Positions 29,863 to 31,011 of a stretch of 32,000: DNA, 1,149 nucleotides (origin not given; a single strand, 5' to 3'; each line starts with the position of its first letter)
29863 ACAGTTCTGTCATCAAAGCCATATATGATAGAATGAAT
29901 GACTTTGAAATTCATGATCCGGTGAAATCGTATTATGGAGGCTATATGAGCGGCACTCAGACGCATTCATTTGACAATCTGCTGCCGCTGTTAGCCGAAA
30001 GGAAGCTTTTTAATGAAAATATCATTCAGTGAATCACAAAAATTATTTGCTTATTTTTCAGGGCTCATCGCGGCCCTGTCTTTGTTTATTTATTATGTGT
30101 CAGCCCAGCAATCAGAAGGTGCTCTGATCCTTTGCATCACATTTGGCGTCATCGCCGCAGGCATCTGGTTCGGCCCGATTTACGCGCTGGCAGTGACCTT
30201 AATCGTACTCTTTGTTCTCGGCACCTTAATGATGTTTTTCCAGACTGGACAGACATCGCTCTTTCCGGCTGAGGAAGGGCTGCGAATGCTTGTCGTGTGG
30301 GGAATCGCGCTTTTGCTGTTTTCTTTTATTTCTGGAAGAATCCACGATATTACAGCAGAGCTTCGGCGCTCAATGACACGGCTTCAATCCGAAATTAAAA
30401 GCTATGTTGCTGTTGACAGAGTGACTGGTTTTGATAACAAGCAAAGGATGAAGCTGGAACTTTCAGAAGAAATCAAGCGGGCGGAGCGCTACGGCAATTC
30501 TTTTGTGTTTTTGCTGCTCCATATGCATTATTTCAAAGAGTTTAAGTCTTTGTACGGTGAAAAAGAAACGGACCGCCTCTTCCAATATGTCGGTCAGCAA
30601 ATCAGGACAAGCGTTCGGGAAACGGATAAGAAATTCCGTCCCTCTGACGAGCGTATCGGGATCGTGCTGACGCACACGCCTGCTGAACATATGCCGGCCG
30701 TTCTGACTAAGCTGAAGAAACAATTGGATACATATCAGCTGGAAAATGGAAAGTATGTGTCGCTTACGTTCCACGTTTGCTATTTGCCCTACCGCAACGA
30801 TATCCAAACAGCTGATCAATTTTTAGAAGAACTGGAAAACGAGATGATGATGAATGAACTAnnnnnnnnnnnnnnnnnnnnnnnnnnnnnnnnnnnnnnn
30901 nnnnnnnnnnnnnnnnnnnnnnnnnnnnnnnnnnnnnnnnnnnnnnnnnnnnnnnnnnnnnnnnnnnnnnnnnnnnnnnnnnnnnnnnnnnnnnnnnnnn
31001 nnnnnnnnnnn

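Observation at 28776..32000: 5' half of a Bcs-like, c-di-GMP-gated exopolysaccharide operon (ydaJ-ydaK-ydaL...)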

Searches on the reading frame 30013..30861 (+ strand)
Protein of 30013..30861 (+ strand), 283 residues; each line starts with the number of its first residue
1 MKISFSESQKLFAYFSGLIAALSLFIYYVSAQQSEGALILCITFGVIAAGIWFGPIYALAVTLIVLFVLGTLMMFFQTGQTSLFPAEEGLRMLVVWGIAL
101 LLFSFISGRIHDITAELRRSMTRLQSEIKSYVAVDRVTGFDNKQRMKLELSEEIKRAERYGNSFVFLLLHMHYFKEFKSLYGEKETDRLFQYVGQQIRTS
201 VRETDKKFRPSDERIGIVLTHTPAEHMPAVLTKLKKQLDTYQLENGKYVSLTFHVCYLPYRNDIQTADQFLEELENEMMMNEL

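Call 7: search_protein_families(library=pfam, proteins=[window:30013-30861:+], max_evalue=0.1)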
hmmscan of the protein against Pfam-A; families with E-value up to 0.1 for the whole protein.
window:30013-30861:+ (283 aa): 1 family
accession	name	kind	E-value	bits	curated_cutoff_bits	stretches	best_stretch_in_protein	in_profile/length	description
PF00990.26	GGDEF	-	9e-30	104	23.8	1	133-279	2-159/161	Diguanylate cyclase, GGDEF domain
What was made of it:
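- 30013..30864 (+): ydaK: a 283-aa membrane protein with four TM helices and a degenerate GGDEF domain (SDERI 211-215). Its I-site RETD (202-205) makes it the c-di-GMP receptor that licenses synthesis. Pfam GGDEF 9e-30 (call 7).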

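Call 8: search_protein_families(library=ncbifam, proteins=[window:30013-30861:+], max_evalue=0.1)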
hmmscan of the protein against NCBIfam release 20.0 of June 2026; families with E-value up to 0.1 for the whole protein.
window:30013-30861:+ (283 aa): 19 families
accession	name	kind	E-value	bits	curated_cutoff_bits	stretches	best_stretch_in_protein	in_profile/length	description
NF038266.1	diguan_SiaD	equivalog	8.2e-17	61.4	290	1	110-270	72-233/252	biofilm regulation diguanylate cyclase SiaD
TIGR00254.1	GGDEF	domain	1.8e-15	57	37.4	1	131-276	4-151/168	diguanylate cyclase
NF007599.0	PRK10245.1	equivalog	3e-13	49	402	1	37-270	125-348/371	diguanylate cyclase AdrA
NF007135.0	PRK09581.1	equivalog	6.5e-11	41.7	474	1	124-276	285-439/457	PleD family two-component system response regulator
NF047654.1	DiguCycDgcRLepto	equivalog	1.2e-10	40.7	500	1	121-248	122-249/295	diguanylate cyclase DgcR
NF007380.0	PRK09894.1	equivalog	1.8e-10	40.7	256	1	110-252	110-248/296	diguanylate cyclase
NF007423.1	PRK09966.1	equivalog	1.9e-09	36.9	325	1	118-278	225-386/390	diguanylate cyclase DgcN/YfiN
NF051473.1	DigCycDgcsShew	equivalog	7.7e-09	35.3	400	1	130-220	133-224/291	diguanylate cyclase DgcS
NF047872.1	GGDEF_GdpS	equivalog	1.2e-08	34.6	400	1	16-249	82-306/355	GGDEF domain-containing protein GdpS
NF040885.1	diguan_DgcJ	equivalog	3.6e-08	32.7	500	1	119-244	328-453/493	diguanylate cyclase DgcJ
NF041606.1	dguan_cyc_DgcA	equivalog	5.3e-07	28.9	370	1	150-273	196-320/340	diguanylate cyclase DgcA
NF050064.1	BlResRespRegCbrR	equivalog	9.4e-07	28.1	600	1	127-236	249-358/415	bile resistance response regulator CbrR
NF007474.0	PRK10060.1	equivalog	2.4e-06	26.1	782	1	111-235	221-338/663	cyclic di-GMP phosphodiesterase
NF008281.1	PRK11059.1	equivalog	3.4e-06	25.6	663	1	118-276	207-366/633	RNase E specificity factor CsrD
NF045673.1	c-di-GMPRcptLapD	equivalog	9e-06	24.3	1020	1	134-276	238-382/647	cyclic di-GMP receptor LapD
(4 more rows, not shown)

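Call 10: find_encoding_contigs(protein=window:30013-30861:+, flank=10000, max_places=4)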
Protein window:30013-30861:+ (283 aa): 26 contigs read that carry it; 4 places shown.
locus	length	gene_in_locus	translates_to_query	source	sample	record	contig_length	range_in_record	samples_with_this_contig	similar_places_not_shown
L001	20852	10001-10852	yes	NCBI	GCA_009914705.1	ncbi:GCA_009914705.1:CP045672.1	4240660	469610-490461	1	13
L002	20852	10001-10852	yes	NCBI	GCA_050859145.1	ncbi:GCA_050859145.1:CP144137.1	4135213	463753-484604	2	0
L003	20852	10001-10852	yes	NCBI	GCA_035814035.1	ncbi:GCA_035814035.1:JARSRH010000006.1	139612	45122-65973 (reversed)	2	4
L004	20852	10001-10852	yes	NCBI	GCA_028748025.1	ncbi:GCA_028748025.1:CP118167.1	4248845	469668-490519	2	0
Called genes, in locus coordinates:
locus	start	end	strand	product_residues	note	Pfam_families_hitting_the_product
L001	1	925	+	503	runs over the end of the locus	PF00501:AMP-binding, PF13193:AMP-binding_C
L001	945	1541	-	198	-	PF01209:Ubie_methyltran, PF02353:CMAS (faint), PF13489:Methyltransf_23 (weak), PF13847:Methyltransf_31, PF08241:Methyltransf_11, PF08242:Methyltransf_12, PF13649:Methyltransf_25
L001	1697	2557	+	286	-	PF23441:SDR (weak), PF00106:adh_short, PF08659:KR, PF13561:adh_short_C2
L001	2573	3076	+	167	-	PF07385:Lyx_isomer (faint)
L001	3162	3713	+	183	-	PF13302:Acetyltransf_3, PF13420:Acetyltransf_4, PF00583:Acetyltransf_1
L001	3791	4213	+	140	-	PF16242:Pyrid_ox_like, PF01243:PNPOx_N, PF12900:Pyridox_ox_2 (weak)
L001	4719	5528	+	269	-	PF10997:Amj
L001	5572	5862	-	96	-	PF12823:DUF3817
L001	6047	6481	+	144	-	PF13404:HTH_AsnC-type, PF13412:HTH_24, PF01047:MarR (weak), PF01037:AsnC_trans_reg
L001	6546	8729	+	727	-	PF01751:Toprim, PF01131:Topoisom_bac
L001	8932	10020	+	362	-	-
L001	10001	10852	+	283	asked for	PF00990:GGDEF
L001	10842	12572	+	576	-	PF10096:DUF2334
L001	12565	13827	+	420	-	PF13506:Glyco_transf_21, PF00535:Glycos_transf_2, PF10111:Glyco_tranf_2_2, PF13641:Glyco_tranf_2_3, PF13632:Glyco_trans_2_3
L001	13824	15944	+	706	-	PF03170:CBM_BcsB_1st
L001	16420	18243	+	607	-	PF13520:AA_permease_2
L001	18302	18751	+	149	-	PF00293:NUDIX, PF14815:NUDIX_4 (faint)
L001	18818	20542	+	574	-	PF02776:TPP_enzyme_N, PF00205:TPP_enzyme_M, PF02775:TPP_enzyme_C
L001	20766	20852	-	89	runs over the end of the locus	-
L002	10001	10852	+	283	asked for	PF00990:GGDEF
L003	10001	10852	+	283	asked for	PF00990:GGDEF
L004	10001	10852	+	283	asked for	PF00990:GGDEF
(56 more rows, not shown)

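Call 24: search_protein_families(library=pfam, proteins=[L001:10842-12569:+, L001:12565-13824:+, L001:13824-15941:+], max_evalue=0.01)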
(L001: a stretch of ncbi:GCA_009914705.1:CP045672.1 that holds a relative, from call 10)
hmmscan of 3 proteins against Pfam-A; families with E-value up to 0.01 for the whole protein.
L001:10842-12569:+ (576 aa): 1 family
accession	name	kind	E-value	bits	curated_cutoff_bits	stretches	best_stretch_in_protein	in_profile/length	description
PF10096.14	DUF2334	-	3.2e-50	171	26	1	217-480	3-202/203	Uncharacterized protein conserved in bacteria (DUF2334)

L001:12565-13824:+ (420 aa): 5 families
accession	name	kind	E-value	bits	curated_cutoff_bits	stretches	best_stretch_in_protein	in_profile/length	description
PF00535.33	Glycos_transf_2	-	1.8e-31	109.8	23.3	1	52-226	1-168/168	Glycosyl transferase family 2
PF13641.12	Glyco_tranf_2_3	-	4.6e-28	99.2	27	1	49-279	1-230/230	Glycosyltransferase like family 2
PF13632.12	Glyco_trans_2_3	-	1.3e-24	87.6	27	1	138-350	2-195/198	Glycosyl transferase family group 2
PF13506.12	Glyco_transf_21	-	4.6e-13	49.5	21.7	1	110-278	6-174/174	Glycosyl transferase family 21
PF10111.15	Glyco_tranf_2_2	-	2.5e-10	40.7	27.3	1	52-261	1-217/276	Glycosyltransferase like family 2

L001:13824-15941:+ (706 aa): 4 families
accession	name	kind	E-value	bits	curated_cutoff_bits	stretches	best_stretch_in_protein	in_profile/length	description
PF03170.19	BcsB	-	2.1e-35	122.6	21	3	49-213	12-178/606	Bacterial cellulose synthase subunit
PF10661.14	EssA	-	0.005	17.1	24.1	0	625-698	73-145/147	WXG100 protein secretion system (Wss), protein EssA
PF14610.12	Psg1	-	0.0068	16.6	30.1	0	624-702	108-184/186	Ykl077w/Psg1 (Pma1 Stabilization in Golgi)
PF22544.2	HYDIN_VesB_CFA65-like_Ig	-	0.0084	16.8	25.5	0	316-379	6-71/100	HYDIN/CFA65/VesB-like, Ig-like domain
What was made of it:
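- On Bacterial cellulose synthase proper: YdaM has no PilZ hit (call 24).
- Closest known: Bacterial cellulose synthase BcsA-BcsB. Different: YdaM has no PilZ domain, so c-di-GMP is sensed in trans by YdaK (calls 7, 24).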

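Call 25: search_solved_structures(query=L001:10842-12569:+, max_evalue=1)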
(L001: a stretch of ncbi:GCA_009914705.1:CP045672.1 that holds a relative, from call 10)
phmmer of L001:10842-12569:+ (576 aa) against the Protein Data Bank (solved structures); distinct sequences matched with E-value up to 1: 2.
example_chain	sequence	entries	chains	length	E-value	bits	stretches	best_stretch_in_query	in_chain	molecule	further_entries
8oix_J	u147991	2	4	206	0.52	12.1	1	183-265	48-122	Proteasome subunit beta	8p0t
7qut_A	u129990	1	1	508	0.53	12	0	264-429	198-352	RE11660p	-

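Call 26: search_solved_structures(query=L001:12565-13824:+, max_evalue=0.01)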
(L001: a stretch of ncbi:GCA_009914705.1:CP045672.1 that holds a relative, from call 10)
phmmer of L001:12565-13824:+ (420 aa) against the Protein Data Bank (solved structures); distinct sequences matched with E-value up to 0.01: 24.
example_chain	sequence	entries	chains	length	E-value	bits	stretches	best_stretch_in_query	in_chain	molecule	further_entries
6yv7_B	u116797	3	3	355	5.1e-16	61.7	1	48-273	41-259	Glycosyl transferase, family 2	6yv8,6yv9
6yv7_A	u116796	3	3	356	5.1e-16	61.7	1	48-273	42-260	Glycosyl transferase, family 2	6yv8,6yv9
5ej1_A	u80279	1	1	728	9.4e-14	54.3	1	21-349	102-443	Putative cellulose synthase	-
7lby_A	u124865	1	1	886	9.5e-14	54.3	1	20-301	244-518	Cellulose synthase catalytic subunit [UDP-forming]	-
9b8v_E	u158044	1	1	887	9.5e-14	54.3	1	20-301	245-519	Cellulose synthase catalytic subunit [UDP-forming]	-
9fmv_A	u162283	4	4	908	1e-13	54.2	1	20-301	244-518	Cellulose synthase catalytic subunit [UDP-forming]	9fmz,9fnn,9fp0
4hg6_A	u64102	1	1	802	1.3e-13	53.8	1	21-349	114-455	Cellulose Synthase Subunit A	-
4p00_A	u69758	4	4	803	1.3e-13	53.8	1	21-349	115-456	Cellulose Synthase A subunit | Cellulose Synthase subunit A | Putative cellulose synthase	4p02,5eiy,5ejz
6p61_A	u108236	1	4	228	3e-11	46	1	43-149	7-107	Glycosyltransferase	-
2z86_A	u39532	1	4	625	1.4e-10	43.8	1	49-187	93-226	Chondroitin synthase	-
2z87_A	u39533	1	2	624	1.5e-10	43.8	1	49-187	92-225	Chondroitin synthase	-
5mlz_A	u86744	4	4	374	2.4e-10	43.1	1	47-156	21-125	Dolichol monophosphate mannose synthase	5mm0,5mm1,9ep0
3bcv_A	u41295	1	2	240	4.7e-08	35.5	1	47-148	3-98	Putative glycosyltransferase protein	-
8smm_A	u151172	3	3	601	3.8e-07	32.5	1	133-360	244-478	Hyaluronan synthase 1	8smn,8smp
5tze_C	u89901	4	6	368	4.6e-07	32.2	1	50-149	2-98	Glycosyl transferase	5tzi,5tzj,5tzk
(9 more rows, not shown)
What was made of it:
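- YdaM matches BcsA structures, and YdaN matches Pfam BcsB at 2e-35 (calls 24, 26).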

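Call 27: search_solved_structures(query=L001:13824-15941:+, max_evalue=1)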
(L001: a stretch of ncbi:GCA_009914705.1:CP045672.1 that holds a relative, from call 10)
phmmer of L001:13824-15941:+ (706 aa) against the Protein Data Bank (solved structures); distinct sequences matched with E-value up to 1: 0.

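Call 33: find_related_loci(query=L001:12565-13824:+, collection=genome_contigs, flank=10000)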
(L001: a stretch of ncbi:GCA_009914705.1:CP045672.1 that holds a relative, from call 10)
Query L001:12565-13824:+ (420 aa) in genome_contigs; peptide patterns used: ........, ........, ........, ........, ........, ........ (x = any residue, [..] = any of these).
551 stretches matched a pattern; 168 encode a relative of the query (tblastn E <= 1e-3); the best 80 are kept; 80 distinct loci.
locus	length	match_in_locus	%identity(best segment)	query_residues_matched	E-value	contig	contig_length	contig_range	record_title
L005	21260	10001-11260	99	1-420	0e+0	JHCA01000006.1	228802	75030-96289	Bacillus stercoris strain D7XPN1 Contig00006, whole genome shotgun sequence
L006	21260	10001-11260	99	1-420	0e+0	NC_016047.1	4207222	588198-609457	Bacillus spizizenii TU-B-10, complete sequence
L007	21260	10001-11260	99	1-420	0e+0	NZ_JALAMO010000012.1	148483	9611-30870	Bacillus sp. N13C7 contig_0000012, whole genome shotgun sequence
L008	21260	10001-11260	99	1-420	0e+0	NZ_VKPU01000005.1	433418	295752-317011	Bacillus mojavensis strain ATCC 51516 NODE_5_length_433418_cov_275.706909, whole genome shotgun sequence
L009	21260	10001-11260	99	1-420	0e+0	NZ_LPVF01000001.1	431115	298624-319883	Bacillus halotolerans strain ATCC 25096 contig_1, whole genome shotgun sequence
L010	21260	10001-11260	99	1-420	0e+0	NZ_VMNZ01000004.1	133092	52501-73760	Bacillus tequilensis strain ATCC BAA-819 ATCC_BAA-819_contig_4_consensus, whole genome shotgun sequence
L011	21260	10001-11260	98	1-420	0e+0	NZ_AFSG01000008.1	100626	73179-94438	Bacillus spizizenii DV1-B-1 gbs3c.contig.7, whole genome shotgun sequence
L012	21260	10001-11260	96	1-420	0e+0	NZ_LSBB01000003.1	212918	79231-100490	Bacillus atrophaeus strain NRRL NRS 213 Bacillus_atrophaeus_NRS_213_contig_11, whole genome shotgun sequence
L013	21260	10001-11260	95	1-420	0e+0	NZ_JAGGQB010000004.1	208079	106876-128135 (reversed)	Bacillus sp. ISL-51 ISL51_5, whole genome shotgun sequence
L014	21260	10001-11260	95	1-420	0e+0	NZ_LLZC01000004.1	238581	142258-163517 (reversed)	Bacillus velezensis strain NRRL B-41580 contig_12, whole genome shotgun sequence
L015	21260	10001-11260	95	1-420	0e+0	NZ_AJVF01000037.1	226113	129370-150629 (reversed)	Bacillus siamensis KCTC 13613 strain KCTC 13613(T) contig37, whole genome shotgun sequence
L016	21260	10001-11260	94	1-420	0e+0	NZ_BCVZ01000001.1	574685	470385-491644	Bacillus sonorensis NBRC 101234 = KCTC 13918 strain NBRC 101234, whole genome shotgun sequence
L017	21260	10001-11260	94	1-420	0e+0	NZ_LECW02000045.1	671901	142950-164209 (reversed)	Bacillus glycinifermentans strain GO-13 contig_5, whole genome shotgun sequence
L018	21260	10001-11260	94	1-420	0e+0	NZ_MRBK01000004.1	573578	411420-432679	Bacillus swezeyi strain NRRL B-41294 Bacillus_sp_NRRL_B_41294_contig_4, whole genome shotgun sequence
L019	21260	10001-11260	94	1-420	0e+0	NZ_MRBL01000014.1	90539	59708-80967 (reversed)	Bacillus haynesii strain NRRL B-41327 Bacillus_sp_NRRL_B-41327_contig_14, whole genome shotgun sequence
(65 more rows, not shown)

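Call 46: search_solved_structures(query=A2, max_evalue=10, show_alignments=2)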
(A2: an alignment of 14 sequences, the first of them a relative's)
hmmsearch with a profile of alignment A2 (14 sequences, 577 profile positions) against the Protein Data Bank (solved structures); distinct sequences matched with E-value up to 10: 9.
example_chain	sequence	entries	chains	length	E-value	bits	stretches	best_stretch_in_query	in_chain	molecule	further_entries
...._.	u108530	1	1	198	0.013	17.4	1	287-370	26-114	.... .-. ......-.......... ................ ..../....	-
6v9q_H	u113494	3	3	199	0.013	17.4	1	287-370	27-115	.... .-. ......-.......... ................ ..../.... | Cas6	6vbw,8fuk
6lnb_A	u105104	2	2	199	0.013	17.3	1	287-370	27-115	CRISPR-associated protein Cas6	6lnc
6pij_H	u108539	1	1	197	0.013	17.3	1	287-370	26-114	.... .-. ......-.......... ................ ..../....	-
6pig_H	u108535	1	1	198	0.014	17.2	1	287-370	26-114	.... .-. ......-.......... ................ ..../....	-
6uvn_A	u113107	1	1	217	0.015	17.1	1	287-370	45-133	Cas6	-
6u8t_A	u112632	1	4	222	0.26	13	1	39-138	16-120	PfhB2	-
7rgc_A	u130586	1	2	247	0.88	11.3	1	85-119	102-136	Triosephosphate isomerase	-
6gaq_A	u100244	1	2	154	1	11.1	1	29-85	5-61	Flavodoxin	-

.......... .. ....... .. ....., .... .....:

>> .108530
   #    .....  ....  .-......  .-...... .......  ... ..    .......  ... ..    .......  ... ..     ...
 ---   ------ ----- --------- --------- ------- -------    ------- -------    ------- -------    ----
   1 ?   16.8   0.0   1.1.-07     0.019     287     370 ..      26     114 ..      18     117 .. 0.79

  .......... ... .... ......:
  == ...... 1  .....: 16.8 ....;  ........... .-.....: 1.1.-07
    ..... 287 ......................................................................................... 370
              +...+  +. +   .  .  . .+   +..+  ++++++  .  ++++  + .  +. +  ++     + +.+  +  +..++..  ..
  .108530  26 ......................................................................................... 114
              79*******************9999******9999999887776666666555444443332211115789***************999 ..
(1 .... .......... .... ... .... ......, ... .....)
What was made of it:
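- On CE4 polysaccharide deacetylase / DUF2334: No PDB hit with the single sequence or with a 14-sequence profile (calls 25, 46).
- Tried and rejected: The single sequence (call 25) and a 14-orthologue profile (call 46) gave nothing; the weak Cas6 hits at E = 0.013 are noise.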
